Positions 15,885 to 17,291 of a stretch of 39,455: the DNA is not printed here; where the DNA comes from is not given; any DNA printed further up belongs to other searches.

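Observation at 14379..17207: BoxB-like diiron oxygenase with a NuoF-like flavoprotein and a thioredoxin-like 2Fe-2S ferredoxin instead of BoxA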

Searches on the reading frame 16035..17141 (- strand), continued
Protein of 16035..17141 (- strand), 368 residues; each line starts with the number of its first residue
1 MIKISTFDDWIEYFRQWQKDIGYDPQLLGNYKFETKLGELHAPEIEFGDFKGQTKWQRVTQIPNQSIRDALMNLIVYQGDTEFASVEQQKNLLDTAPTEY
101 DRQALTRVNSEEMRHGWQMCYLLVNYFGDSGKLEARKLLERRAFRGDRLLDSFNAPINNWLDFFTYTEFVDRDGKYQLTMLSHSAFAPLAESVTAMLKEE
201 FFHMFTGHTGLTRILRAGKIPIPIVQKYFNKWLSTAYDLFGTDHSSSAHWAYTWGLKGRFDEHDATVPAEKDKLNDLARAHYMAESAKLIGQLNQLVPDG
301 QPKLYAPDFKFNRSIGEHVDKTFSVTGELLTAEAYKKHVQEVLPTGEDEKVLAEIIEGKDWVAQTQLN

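Call 28: search_protein_families(library=pfam, proteins=[L079:11505-12083:+, L079:12080-14422:+, L079:14419-15408:+, L079:15412-16257:+, L066:10698-11360:+, L066:3915-4886:+, L017:6760-7896:-, L017:4524-6548:-, L017:3260-4480:-, L017:11190-11936:-], max_evalue=0.001)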
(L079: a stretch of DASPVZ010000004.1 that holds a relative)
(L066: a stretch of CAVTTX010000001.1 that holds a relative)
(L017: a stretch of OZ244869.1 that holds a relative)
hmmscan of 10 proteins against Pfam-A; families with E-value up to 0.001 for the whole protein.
L079:11505-12083:+ (192 aa): 3 families
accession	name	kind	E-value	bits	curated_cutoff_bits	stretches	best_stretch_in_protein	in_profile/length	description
PF01799.25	Fer2_2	-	7.6e-30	103.3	30.3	1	97-170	1-75/75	[2Fe-2S] binding domain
PF00111.32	Fer2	-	2.6e-07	30.9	21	1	31-76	3-48/77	2Fe-2S iron-sulfur cluster binding domain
PF13085.11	Fer2_3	-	4.5e-06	27.1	27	1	60-101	49-89/107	2Fe-2S iron-sulfur cluster binding domain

L079:12080-14422:+ (780 aa): 3 families
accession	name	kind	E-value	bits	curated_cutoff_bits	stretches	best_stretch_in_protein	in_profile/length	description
PF02738.23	MoCoBD_1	-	2.6e-80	269.5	27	1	146-390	1-244/244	Molybdopterin cofactor-binding domain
PF20256.3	MoCoBD_2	-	2.2e-70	237.8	27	1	417-699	4-283/283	Molybdopterin cofactor-binding domain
PF01315.27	Ald_Xan_dh_C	-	1.4e-27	96.7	31.3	1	25-129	2-109/110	Aldehyde oxidase and xanthine dehydrogenase, a/b hammerhead domain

L079:14419-15408:+ (329 aa): 2 families
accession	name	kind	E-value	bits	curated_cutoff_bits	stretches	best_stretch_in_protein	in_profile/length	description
PF00941.27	FAD_binding_5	-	2.8e-40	138.3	27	1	6-215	3-169/170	FAD binding domain in molybdopterin dehydrogenase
PF03450.22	CO_deh_flav_C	-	3.4e-17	62.9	25.5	1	223-324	2-101/102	CO dehydrogenase flavoprotein C-terminal domain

L079:15412-16257:+ (281 aa): 1 family
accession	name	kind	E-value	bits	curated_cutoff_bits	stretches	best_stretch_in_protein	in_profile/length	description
PF04909.20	Amidohydro_2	-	2.3e-42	146.1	26.4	1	4-281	1-289/289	Amidohydrolase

L066:10698-11360:+ (220 aa): 1 family
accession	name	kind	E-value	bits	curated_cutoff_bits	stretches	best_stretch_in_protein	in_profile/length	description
PF01661.27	Macro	-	1.9e-33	115.3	22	1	61-172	1-118/118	Macro domain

L066:3915-4886:+ (323 aa): 2 families
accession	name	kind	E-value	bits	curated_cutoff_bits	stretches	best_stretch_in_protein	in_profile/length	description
PF02423.21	OCD_Mu_crystall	-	3.5e-59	200.7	24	1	7-309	8-312/314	Ornithine cyclodeaminase/mu-crystallin family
PF01488.26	Shikimate_DH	-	2.6e-07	31.2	24.3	1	120-208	12-98/138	Shikimate / quinate 5-dehydrogenase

L017:6760-7896:- (378 aa): 1 family
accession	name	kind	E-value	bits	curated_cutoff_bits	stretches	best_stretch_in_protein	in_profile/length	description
PF03401.19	TctC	-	2.9e-05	24.2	27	1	102-344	17-246/274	Tripartite tricarboxylate transporter family receptor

L017:4524-6548:- (674 aa): 2 families
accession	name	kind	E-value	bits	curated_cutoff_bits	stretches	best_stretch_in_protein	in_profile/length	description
PF01970.21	TctA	-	2.6e-123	412.2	28.9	1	22-445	2-423/423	Tripartite tricarboxylate transporter TctA family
PF07331.16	TctB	-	7.2e-09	36.4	29.1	1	528-664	6-137/137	Tripartite tricarboxylate transporter TctB family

L017:3260-4480:- (406 aa): 1 family
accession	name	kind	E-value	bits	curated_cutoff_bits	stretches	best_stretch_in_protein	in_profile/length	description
PF00296.26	Bac_luciferase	-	2.4e-53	182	27.9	1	61-373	20-314/314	Luciferase-like monooxygenase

L017:11190-11936:- (248 aa): 2 families
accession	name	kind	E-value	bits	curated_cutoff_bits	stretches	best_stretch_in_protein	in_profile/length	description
PF03588.20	Leu_Phe_trans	-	6.7e-75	250.7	22.7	1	53-223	2-171/171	Leucyl/phenylalanyl-tRNA protein transferase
PF13480.13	Acetyltransf_6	-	0.00019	22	22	1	91-182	7-105/143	Acetyltransferase (GNAT) domain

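Call 31: search_protein_families(library=ncbifam, proteins=[P0121, P0125, P0134, P0135, P0181, P0158, P0153, P0154, P0160], max_evalue=0.00001)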
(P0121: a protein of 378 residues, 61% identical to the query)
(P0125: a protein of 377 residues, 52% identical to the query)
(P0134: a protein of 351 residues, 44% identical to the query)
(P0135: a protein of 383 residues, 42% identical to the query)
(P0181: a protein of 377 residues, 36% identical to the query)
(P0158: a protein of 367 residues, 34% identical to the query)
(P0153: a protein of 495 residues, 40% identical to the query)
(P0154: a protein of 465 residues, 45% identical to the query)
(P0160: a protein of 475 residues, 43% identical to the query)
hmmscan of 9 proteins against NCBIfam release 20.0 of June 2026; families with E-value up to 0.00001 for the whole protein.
P0121 (378 aa): 2 families
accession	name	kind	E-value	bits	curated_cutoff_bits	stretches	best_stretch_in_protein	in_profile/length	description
TIGR03225.1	benzo_boxB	equivalog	2.9e-69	234.1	499.1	2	49-277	84-329/471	benzoyl-CoA 2,3-epoxidase subunit BoxB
TIGR02156.2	PA_CoA_Oxy1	equivalog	6.7e-11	41.8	280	1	73-273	21-218/289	1,2-phenylacetyl-CoA epoxidase subunit PaaA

P0125 (377 aa): 2 families
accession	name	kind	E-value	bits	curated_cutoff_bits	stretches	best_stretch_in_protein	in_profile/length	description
TIGR03225.1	benzo_boxB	equivalog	8.2e-69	232.6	499.1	1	42-263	83-320/471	benzoyl-CoA 2,3-epoxidase subunit BoxB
TIGR02156.2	PA_CoA_Oxy1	equivalog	1.8e-12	47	280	1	54-269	9-217/289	1,2-phenylacetyl-CoA epoxidase subunit PaaA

P0134 (351 aa): 2 families
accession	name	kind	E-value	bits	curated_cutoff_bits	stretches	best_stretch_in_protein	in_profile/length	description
TIGR03225.1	benzo_boxB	equivalog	9.9e-44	149.9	499.1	1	46-217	85-255/471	benzoyl-CoA 2,3-epoxidase subunit BoxB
TIGR02156.2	PA_CoA_Oxy1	equivalog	8.7e-08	31.6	280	1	68-299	20-239/289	1,2-phenylacetyl-CoA epoxidase subunit PaaA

P0135 (383 aa): 1 family
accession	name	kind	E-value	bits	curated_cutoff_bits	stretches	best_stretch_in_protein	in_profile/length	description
TIGR03225.1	benzo_boxB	equivalog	1.7e-50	172.2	499.1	1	50-272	84-323/471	benzoyl-CoA 2,3-epoxidase subunit BoxB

P0181 (377 aa): 2 families
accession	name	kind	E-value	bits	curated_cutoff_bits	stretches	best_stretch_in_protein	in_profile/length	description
TIGR03225.1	benzo_boxB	equivalog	5.6e-29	101.3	499.1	1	38-220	60-246/471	benzoyl-CoA 2,3-epoxidase subunit BoxB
TIGR02156.2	PA_CoA_Oxy1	equivalog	1.2e-20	73.7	280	1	78-289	16-223/289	1,2-phenylacetyl-CoA epoxidase subunit PaaA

P0158 (367 aa): 1 family
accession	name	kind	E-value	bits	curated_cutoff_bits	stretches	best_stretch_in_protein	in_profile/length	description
TIGR03225.1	benzo_boxB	equivalog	1.6e-28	99.8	499.1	2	48-222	84-256/471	benzoyl-CoA 2,3-epoxidase subunit BoxB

P0153 (495 aa): 1 family
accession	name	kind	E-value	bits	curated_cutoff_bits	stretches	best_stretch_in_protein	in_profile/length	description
TIGR03225.1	benzo_boxB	equivalog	6.4e-46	157.1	499.1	1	39-432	75-464/471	benzoyl-CoA 2,3-epoxidase subunit BoxB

P0154 (465 aa): 2 families
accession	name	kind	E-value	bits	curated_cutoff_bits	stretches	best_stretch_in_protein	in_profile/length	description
TIGR03225.1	benzo_boxB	equivalog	3.9e-202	672.2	499.1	1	4-463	6-470/471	benzoyl-CoA 2,3-epoxidase subunit BoxB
TIGR02156.2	PA_CoA_Oxy1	equivalog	9.8e-07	28.1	280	1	82-300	4-197/289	1,2-phenylacetyl-CoA epoxidase subunit PaaA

P0160 (475 aa): 1 family
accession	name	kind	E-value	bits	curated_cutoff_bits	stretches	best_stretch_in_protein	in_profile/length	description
TIGR03225.1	benzo_boxB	equivalog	8.5e-274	908.5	499.1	1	4-474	1-471/471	benzoyl-CoA 2,3-epoxidase subunit BoxB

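Call 34: search_protein_families(library=pfam, proteins=[L040:9117-10214:+, L040:6954-7532:+, L040:5954-6871:+, L040:4796-5878:+, L040:1916-4711:+, L040:10857-11645:+, L036:10784-12178:+, L036:12499-13893:+, L073:3164-4618:-, L036:5986-6900:+], max_evalue=0.001)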
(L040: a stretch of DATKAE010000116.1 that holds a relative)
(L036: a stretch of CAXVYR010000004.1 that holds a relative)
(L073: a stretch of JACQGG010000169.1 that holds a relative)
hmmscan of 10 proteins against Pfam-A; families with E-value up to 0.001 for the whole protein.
L040:9117-10214:+ (365 aa): 3 families
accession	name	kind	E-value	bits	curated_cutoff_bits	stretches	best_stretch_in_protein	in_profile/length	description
PF00730.31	HhH-GPD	-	5.4e-19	69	26.2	1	47-166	1-92/108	HhH-GPD superfamily base excision DNA repair protein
PF14815.12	NUDIX_4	-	2.9e-15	56.5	35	1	247-359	2-111/113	NUDIX domain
PF00293.34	NUDIX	-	0.00095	19.6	21.1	0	244-275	5-36/134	NUDIX domain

L040:6954-7532:+ (192 aa): 0 families

L040:5954-6871:+ (305 aa): 1 family
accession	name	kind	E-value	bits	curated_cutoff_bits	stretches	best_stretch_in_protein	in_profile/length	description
PF19089.6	DUF5777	-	8.7e-19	68.2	23.1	1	70-302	4-247/247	Membrane bound beta barrel domain (DUF5777)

L040:4796-5878:+ (360 aa): 4 families
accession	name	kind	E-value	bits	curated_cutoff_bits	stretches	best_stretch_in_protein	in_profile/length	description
PF08541.16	ACP_syn_III_C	-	3.3e-30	104.5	26.6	1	271-360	1-90/90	3-Oxoacyl-[acyl-carrier-protein (ACP)] synthase III C terminal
PF08545.16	ACP_syn_III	-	1.4e-24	86.2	24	2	112-165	1-54/80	3-Oxoacyl-[acyl-carrier-protein (ACP)] synthase III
PF00108.29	Thiolase_N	-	1.1e-06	28.7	26.4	1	41-146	7-113/260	Thiolase, N-terminal domain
PF00195.25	Chal_sti_synt_N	-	0.00023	21.1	27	0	56-152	98-196/225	Chalcone and stilbene synthases, N-terminal domain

L040:1916-4711:+ (931 aa): 1 family
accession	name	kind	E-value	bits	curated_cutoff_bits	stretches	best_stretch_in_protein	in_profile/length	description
PF24684.1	Vgb_lyase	-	1.3e-09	37.8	50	1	164-293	82-208/290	Virginiamycin B lyase family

L040:10857-11645:+ (262 aa): 7 families
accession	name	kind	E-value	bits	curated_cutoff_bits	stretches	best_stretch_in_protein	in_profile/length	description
PF12697.13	Abhydrolase_6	-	3.7e-26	93.6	26.3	1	21-251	1-217/217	Alpha/beta hydrolase family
PF00561.26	Abhydrolase_1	-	1.6e-24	87.3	25.8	1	19-245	1-245/245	alpha/beta hydrolase fold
PF12146.15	Hydrolase_4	-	1.3e-09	38.1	27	1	21-244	7-238/239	Serine aminopeptidase, S33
PF00975.26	Thioesterase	-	1.6e-08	35.5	26.4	1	37-254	19-224/226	Thioesterase domain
PF03096.20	Ndr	-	3.1e-08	33.1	23.3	1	40-256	51-276/283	Ndr family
PF08386.16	Abhydrolase_4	-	1.5e-05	25.5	21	1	200-257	35-92/103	TAP-like protein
PF03959.19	FSH1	-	5e-05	23.5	21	0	196-244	157-205/211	Serine hydrolase (FSH1)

L036:10784-12178:+ (464 aa): 1 family
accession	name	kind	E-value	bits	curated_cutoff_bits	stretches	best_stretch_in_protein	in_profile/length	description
PF00291.31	PALP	-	2.2e-78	264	35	1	27-332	2-295/295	Pyridoxal-phosphate dependent enzyme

L036:12499-13893:+ (464 aa): 3 families
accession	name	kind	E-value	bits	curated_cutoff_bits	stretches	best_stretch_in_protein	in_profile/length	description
PF00591.27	Glycos_transf_3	-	4.8e-33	115.3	27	1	107-336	3-253/253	Glycosyl transferase family, a/b domain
PF07831.19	PYNP_C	-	1.7e-21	76.1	27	1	375-449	1-75/75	Pyrimidine nucleoside phosphorylase C-terminal domain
PF02885.22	Glycos_trans_3N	-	2.1e-17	63.1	26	1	35-92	2-59/63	Glycosyl transferase family, helical bundle domain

L073:3164-4618:- (484 aa): 6 families
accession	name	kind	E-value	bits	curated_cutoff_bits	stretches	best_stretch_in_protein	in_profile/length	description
PF02754.22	CCG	-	8.6e-15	55.1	20.6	1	249-332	2-85/85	Cysteine-rich domain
PF13534.11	Fer4_17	-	1.6e-07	32.2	22.2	0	121-142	37-58/61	4Fe-4S dicluster domain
PF13183.11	Fer4_8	-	8.2e-06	26.7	27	1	86-142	3-66/68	4Fe-4S dicluster domain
PF13237.11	Fer4_10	-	2.8e-05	24.4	25.5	1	83-141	4-53/53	4Fe-4S dicluster domain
PF12838.12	Fer4_7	-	0.00017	22.4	27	1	88-142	2-50/52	4Fe-4S dicluster domain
PF14697.11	Fer4_21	-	0.0007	20.1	35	0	119-141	30-52/59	4Fe-4S dicluster domain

L036:5986-6900:+ (304 aa): 4 families
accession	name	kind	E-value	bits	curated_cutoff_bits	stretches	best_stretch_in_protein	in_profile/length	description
PF00535.33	Glycos_transf_2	-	2.1e-31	109.6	23.3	1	54-223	1-168/168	Glycosyl transferase family 2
PF10111.15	Glyco_tranf_2_2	-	1.8e-08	34.6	27.3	1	54-145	1-92/276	Glycosyltransferase like family 2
PF13641.12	Glyco_tranf_2_3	-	4.4e-08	33.9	27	1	53-144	3-96/230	Glycosyltransferase like family 2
PF13704.12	Glyco_tranf_2_4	-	2.1e-05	25.4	27.5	1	61-144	2-81/98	Glycosyl transferase family 2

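Call 47: predict_structure(alignment_id=A3)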
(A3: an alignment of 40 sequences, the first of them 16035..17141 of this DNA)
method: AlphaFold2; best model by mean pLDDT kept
length: 368 residues; sequences in the alignment: 40
mean_pLDDT: 93.3   pTM: 0.90
mean pLDDT of the five models: 93.3, 93.3, 92.2, 92.0, 91.3
residues with pLDDT >= 90: 317; 70-90: 42; 50-70: 7; < 50: 2
segments of 3 or more residues with pLDDT < 50: none
pLDDT, mean of each block of 10 residues (from residue 1): 63 90 90 91 96 97 97 98 95 91 95 96 95 95 94 92 97 96 98 96 95 95 98 96 90 96 92 93 97 96 97 93 97 97 96 86 72
secondary structure, 60 per line:
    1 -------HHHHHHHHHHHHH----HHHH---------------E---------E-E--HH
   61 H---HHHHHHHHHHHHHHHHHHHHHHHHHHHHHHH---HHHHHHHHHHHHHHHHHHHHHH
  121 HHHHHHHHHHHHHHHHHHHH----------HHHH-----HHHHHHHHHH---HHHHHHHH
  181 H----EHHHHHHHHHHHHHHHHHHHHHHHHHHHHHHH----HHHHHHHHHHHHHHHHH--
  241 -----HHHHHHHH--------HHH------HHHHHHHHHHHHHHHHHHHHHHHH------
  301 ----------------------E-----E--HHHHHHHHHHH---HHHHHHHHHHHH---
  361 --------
elements in order: H8-20 H25-28 H65-95 H99-140 H151-154 H160-169 H173-181 H187-217 H222-238 H246-253 H271-294 H332-342 H346-357

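Call 50: fold_search(model_id=the predicted structure, library=pdb)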
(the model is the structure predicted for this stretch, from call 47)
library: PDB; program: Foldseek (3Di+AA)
matches with E <= 10: 223; with E <= 0.001: 24
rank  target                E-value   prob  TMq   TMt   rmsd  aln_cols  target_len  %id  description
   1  3pm5_D                5.7e-24  1.00  0.89  0.70   4.5       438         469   31  Crystal Structure of BoxB in mixed valent state with bound benzoyl-CoA (released 2011-06-01)
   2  3q1g_C                7.7e-24  1.00  0.87  0.69   5.0       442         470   30  Crystal Structure of BoxB crystallized with PEG (released 2011-06-01)
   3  3q1g_B                8.4e-24  1.00  0.88  0.70   4.5       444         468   30  Crystal Structure of BoxB crystallized with PEG (released 2011-06-01)
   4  3q1g_A                8.4e-24  1.00  0.87  0.69   4.8       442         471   31  Crystal Structure of BoxB crystallized with PEG (released 2011-06-01)
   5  3pm5_A                1.1e-23  1.00  0.88  0.69   3.7       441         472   30  Crystal Structure of BoxB in mixed valent state with bound benzoyl-CoA (released 2011-06-01)
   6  3q1g_D                1.3e-23  1.00  0.88  0.70   4.7       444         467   31  Crystal Structure of BoxB crystallized with PEG (released 2011-06-01)
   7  3pf7_A                1.3e-23  1.00  0.88  0.68   5.6       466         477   29  Crystal structure of BoxB with malonate bound to the diiron center (released 2011-06-01)
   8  3per_A                1.4e-23  1.00  0.88  0.68   3.4       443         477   30  Crystal Structure of BoxB with phosphate bound to the diiron center (released 2011-06-01)
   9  3pm5_C                1.9e-23  1.00  0.87  0.68   5.5       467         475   30  Crystal Structure of BoxB in mixed valent state with bound benzoyl-CoA (released 2011-06-01)
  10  3per_B                3.3e-23  1.00  0.88  0.68   4.5       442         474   30  Crystal Structure of BoxB with phosphate bound to the diiron center (released 2011-06-01)
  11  3pf7_B                6.8e-23  1.00  0.87  0.69   4.2       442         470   30  Crystal structure of BoxB with malonate bound to the diiron center (released 2011-06-01)
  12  4mud_D                2.0e-09  1.00  0.52  0.83   4.5       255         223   25  Crystal structure of a ring oxydation complex/ phenylacetic acid degradation-like protein (SSO1313) from Sulfolobus so (released 2013-10-09)
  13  4mud_C                2.7e-09  1.00  0.52  0.84   4.5       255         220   25  Crystal structure of a ring oxydation complex/ phenylacetic acid degradation-like protein (SSO1313) from Sulfolobus so (released 2013-10-09)
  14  4mud_A                5.8e-09  1.00  0.52  0.84   4.5       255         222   25  Crystal structure of a ring oxydation complex/ phenylacetic acid degradation-like protein (SSO1313) from Sulfolobus so (released 2013-10-09)
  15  4mud_B                1.2e-08  1.00  0.52  0.84   4.5       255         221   25  Crystal structure of a ring oxydation complex/ phenylacetic acid degradation-like protein (SSO1313) from Sulfolobus so (released 2013-10-09)
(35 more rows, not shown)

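Call 52: find_homologous_proteins(query=A4, max_evalue=1e-10)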
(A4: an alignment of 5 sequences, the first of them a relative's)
Query A4 (5 sequences) (377 aa, profile of the alignment): 3990 proteins with E <= 1e-10 among 8000 candidates; the best 120 are listed.
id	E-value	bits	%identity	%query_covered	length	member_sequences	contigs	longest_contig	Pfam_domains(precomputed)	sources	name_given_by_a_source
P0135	9.4e-177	606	43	81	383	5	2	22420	PF05138.19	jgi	-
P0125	2.3e-167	575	100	100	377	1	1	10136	PF05138.19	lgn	-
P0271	1.0e-163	563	39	97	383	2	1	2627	-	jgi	jgi:benzoyl-CoA 2,3-dioxygenase component B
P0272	9.7e-160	550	42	93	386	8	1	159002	-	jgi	jgi:benzoyl-CoA 2,3-dioxygenase component B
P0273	1.5e-159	550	40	95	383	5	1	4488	-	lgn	-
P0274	1.8e-158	546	40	96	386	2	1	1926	-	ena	-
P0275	3.2e-158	545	89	100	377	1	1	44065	PF05138.19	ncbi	-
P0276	1.3e-151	523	84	100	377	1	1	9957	PF05138.19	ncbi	-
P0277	1.2e-150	520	51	97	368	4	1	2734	PF05138.19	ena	-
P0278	1.0e-149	517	53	97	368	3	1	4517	PF05138.19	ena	-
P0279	1.1e-149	517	53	98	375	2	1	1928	PF05138.19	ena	-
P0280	2.4e-149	516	49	97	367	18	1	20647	PF05138.19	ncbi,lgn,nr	ncbi:MAG TPA: Phenylacetic acid catabolic protein [bacterium]|nr:Phenylacetic acid catabolic protein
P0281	3.2e-149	516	56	96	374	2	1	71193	PF05138.19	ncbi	-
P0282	3.3e-149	516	57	96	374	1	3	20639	PF05138.19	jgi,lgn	jgi:benzoyl-CoA 2,3-dioxygenase component B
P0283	4.3e-149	515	53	97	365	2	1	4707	PF05138.19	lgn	-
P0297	1.7e-147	510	47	97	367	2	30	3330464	PF05138.19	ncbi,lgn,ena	-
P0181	9.4e-146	504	35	80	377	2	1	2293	PF05138.19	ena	-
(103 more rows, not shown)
